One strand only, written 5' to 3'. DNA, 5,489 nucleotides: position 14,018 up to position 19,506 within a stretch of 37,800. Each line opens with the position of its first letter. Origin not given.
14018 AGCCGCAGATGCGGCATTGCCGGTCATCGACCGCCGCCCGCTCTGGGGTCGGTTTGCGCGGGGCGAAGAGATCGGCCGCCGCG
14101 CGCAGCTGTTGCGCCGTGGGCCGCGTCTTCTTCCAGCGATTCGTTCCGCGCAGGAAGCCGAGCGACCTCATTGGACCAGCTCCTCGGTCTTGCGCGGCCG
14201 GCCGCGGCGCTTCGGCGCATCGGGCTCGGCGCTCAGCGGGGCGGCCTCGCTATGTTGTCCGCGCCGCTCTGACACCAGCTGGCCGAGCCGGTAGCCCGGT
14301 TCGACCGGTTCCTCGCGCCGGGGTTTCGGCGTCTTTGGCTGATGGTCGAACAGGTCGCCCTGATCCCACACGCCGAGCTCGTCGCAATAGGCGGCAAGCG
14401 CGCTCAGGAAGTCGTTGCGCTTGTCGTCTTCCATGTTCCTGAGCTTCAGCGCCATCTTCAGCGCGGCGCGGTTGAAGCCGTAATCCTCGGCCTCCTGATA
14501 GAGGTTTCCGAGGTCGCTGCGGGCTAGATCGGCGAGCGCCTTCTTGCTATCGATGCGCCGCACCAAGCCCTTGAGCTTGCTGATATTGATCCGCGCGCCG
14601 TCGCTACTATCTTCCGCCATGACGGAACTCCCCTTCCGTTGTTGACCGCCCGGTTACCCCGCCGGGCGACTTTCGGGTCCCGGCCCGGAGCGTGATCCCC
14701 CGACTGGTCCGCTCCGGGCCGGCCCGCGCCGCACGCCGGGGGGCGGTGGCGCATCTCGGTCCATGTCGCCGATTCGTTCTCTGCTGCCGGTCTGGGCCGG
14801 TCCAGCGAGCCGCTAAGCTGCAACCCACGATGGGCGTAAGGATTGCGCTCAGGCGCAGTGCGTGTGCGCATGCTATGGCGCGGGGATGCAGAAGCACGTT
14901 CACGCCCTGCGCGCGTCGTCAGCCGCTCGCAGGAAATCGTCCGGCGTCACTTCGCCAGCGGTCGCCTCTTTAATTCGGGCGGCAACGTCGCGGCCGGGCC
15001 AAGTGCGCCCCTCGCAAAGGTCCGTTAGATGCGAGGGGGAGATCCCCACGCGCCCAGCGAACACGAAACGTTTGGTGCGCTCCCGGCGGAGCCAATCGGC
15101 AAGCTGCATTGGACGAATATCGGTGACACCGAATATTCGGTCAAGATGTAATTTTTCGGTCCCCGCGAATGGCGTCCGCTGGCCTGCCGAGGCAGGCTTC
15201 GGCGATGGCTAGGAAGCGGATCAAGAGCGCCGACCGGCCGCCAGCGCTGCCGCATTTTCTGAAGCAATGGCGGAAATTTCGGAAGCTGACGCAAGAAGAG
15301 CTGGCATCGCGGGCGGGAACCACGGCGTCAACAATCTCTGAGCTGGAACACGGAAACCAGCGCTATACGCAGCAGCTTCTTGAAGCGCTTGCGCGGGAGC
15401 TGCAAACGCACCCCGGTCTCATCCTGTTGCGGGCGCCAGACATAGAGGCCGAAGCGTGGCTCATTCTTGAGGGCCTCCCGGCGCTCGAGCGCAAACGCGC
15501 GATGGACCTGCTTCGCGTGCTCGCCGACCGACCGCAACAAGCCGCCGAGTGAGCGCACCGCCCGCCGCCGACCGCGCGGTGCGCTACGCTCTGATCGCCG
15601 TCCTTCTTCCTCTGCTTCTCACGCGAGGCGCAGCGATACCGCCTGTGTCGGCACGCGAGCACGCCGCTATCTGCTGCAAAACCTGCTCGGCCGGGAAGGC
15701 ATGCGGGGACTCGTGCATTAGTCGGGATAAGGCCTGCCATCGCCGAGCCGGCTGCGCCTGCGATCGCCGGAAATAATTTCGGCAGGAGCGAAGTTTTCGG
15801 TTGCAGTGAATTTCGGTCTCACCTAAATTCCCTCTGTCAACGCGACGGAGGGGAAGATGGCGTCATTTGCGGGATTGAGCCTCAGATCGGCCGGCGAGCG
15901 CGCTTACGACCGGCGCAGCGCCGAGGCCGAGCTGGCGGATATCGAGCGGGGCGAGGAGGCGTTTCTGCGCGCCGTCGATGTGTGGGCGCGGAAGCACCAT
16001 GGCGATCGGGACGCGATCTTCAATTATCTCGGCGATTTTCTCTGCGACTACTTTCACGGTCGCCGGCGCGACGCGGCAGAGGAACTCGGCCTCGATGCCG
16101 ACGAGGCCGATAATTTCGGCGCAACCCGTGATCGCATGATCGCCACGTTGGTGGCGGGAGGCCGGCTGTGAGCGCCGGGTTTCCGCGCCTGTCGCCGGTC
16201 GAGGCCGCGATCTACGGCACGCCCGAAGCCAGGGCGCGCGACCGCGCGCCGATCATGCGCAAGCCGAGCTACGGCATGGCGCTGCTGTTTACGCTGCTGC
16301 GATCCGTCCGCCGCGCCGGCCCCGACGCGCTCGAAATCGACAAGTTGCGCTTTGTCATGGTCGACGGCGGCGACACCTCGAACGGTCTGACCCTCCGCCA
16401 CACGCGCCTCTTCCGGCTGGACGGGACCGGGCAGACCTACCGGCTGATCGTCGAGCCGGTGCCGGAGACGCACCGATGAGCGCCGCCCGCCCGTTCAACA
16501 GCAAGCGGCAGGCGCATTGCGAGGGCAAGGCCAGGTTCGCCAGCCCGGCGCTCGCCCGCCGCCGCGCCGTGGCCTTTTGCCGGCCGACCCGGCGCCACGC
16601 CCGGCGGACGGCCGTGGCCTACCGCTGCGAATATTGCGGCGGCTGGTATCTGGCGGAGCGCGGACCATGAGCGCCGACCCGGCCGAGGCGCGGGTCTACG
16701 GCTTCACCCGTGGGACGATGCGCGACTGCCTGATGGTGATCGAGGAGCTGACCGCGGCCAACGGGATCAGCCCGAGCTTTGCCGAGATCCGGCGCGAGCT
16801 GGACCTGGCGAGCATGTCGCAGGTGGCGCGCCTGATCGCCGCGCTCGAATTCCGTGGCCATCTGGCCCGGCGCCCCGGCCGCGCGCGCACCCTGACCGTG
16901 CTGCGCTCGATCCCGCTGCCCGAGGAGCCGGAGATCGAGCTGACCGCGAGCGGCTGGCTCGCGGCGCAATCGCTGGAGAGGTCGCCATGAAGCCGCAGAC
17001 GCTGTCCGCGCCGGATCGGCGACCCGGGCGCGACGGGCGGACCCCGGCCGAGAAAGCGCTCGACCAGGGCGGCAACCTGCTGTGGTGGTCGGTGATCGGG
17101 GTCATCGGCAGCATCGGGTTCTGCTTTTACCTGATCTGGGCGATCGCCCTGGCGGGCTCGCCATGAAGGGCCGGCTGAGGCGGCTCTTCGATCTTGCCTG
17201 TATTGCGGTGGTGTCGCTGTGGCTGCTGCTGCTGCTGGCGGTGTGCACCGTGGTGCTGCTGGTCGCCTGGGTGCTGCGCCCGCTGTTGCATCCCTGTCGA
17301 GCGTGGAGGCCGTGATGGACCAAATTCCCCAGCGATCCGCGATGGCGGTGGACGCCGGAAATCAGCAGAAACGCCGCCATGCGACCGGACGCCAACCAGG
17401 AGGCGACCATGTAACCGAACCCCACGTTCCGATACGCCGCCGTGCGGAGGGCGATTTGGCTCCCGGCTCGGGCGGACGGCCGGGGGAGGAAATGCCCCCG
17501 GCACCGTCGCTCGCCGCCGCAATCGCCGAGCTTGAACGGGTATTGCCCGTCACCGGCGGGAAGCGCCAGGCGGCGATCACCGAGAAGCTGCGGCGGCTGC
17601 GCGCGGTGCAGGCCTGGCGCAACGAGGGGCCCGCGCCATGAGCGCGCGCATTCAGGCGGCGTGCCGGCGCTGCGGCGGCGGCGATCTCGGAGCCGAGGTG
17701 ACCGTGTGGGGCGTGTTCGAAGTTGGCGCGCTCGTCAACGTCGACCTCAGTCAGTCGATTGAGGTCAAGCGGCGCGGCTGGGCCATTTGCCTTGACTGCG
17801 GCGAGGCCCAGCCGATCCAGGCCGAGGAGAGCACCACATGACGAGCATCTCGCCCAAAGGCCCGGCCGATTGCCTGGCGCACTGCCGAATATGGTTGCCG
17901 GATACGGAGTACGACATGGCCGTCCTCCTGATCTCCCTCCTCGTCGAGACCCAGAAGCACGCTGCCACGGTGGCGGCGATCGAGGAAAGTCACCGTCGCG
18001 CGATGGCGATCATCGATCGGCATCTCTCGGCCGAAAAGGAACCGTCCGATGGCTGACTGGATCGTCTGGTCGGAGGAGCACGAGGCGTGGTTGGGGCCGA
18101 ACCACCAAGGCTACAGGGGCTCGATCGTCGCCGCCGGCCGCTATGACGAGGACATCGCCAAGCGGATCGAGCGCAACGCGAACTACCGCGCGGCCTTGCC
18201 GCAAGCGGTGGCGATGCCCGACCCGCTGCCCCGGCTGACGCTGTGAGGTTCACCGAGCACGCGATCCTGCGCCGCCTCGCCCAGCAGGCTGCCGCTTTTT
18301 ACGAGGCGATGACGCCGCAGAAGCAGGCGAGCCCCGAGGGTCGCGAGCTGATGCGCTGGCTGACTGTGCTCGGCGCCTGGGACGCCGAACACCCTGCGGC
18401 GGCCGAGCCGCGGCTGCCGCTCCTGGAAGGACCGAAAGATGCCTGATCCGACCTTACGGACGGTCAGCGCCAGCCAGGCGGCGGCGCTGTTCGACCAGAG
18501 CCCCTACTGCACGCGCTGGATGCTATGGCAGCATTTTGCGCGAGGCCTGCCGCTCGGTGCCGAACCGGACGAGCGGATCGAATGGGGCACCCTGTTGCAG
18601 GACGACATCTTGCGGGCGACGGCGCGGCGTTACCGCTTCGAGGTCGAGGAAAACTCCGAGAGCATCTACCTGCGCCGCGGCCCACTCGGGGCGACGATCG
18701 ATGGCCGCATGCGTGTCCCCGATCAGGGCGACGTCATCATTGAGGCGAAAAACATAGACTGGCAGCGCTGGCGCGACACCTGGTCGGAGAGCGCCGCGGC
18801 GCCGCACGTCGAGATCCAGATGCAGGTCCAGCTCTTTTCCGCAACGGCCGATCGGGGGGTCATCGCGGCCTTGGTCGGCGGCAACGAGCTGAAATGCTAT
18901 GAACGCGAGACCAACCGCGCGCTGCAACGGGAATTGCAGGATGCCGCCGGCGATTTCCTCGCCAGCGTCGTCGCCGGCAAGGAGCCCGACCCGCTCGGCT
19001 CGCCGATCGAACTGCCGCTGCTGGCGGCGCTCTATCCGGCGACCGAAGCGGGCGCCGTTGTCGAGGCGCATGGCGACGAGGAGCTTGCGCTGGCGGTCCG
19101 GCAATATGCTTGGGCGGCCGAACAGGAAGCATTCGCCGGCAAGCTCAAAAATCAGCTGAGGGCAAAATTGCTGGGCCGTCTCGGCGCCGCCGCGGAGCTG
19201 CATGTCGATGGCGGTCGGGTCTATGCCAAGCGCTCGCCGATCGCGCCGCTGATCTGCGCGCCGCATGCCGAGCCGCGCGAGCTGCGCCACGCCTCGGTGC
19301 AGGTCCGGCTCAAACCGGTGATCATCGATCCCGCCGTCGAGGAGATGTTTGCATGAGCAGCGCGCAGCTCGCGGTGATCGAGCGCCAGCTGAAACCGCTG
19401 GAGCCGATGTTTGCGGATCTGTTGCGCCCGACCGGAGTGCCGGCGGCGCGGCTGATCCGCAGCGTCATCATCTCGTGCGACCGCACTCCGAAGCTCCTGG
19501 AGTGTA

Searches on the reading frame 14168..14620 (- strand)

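Call 12: search_protein_families(library=pfam, proteins=[window:14168-14620:-], max_evalue=0.01)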
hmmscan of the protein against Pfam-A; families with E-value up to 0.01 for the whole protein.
window:14168-14620:- (150 aa): 1 family
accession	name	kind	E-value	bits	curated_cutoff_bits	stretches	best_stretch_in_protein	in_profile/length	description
PF10073.14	GapR_DNA-bd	-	8.6e-05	22.5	22.6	1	33-83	22-72/72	GapR-like, DNA-binding domain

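Call 36: search_protein_families(library=phrogs, proteins=[window:14168-14620:-], max_evalue=0.01)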
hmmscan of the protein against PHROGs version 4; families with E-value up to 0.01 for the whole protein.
window:14168-14620:- (150 aa): 1 family
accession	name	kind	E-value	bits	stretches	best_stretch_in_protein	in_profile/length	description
phrog_4212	-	unknown function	2.4e-05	24.7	1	5-84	272-351/353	-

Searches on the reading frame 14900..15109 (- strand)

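Call 13: search_protein_families(library=pfam, proteins=[window:14900-15109:-], max_evalue=0.01)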
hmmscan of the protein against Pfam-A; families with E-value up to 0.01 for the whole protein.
window:14900-15109:- (69 aa): 1 family
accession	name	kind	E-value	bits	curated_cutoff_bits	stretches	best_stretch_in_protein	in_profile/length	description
PF13560.12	HTH_31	-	0.00026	21.7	27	1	13-48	16-52/64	Helix-turn-helix domain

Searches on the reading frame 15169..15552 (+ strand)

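Call 13: search_protein_families(library=pfam, proteins=[window:15169-15552:+], max_evalue=0.01)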
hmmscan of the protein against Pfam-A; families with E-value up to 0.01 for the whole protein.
window:15169-15552:+ (127 aa): 8 families
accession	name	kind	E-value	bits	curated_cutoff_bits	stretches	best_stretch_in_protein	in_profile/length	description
PF01381.28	HTH_3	-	2e-10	41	23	1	31-83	1-53/55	Helix-turn-helix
PF13560.12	HTH_31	-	1.6e-09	38.3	27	1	29-82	4-58/64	Helix-turn-helix domain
PF12844.13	HTH_19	-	2.9e-09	37.2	30.2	1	30-64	3-37/64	Helix-turn-helix domain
PF13443.12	HTH_26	-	1.3e-05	25.8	22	1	36-83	7-55/63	Cro/C1-type HTH DNA-binding domain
PF04545.22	Sigma70_r4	-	0.0015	18.4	24.1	1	34-61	15-42/50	Sigma-70, region 4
PF13744.12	HTH_37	-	0.004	17.4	27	1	30-75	22-69/80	Helix-turn-helix domain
PF15731.11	MqsA_antitoxin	-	0.0044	17.6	30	1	25-85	68-127/131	Antitoxin component of bacterial toxin-antitoxin system, MqsA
PF13545.12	HTH_Crp_2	-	0.0076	16.6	27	0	39-58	22-41/70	Crp-like helix-turn-helix domain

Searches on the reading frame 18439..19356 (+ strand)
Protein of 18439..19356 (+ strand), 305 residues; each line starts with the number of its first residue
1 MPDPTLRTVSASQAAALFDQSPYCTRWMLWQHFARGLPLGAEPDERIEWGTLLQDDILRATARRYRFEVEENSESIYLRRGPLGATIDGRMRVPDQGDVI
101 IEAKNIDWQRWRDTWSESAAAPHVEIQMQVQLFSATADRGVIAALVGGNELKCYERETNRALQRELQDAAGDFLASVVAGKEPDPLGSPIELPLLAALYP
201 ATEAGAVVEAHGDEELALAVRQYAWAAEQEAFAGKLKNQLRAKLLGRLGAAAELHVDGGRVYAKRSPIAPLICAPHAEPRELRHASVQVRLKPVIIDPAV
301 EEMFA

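Call 13: search_protein_families(library=pfam, proteins=[window:18439-19356:+], max_evalue=0.01)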
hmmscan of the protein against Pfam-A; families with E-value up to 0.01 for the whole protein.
window:18439-19356:+ (305 aa): 1 family
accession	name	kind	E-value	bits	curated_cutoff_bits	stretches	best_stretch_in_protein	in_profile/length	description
PF09588.16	YqaJ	-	8.2e-09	36.3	22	1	8-137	9-149/150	YqaJ-like viral recombinase domain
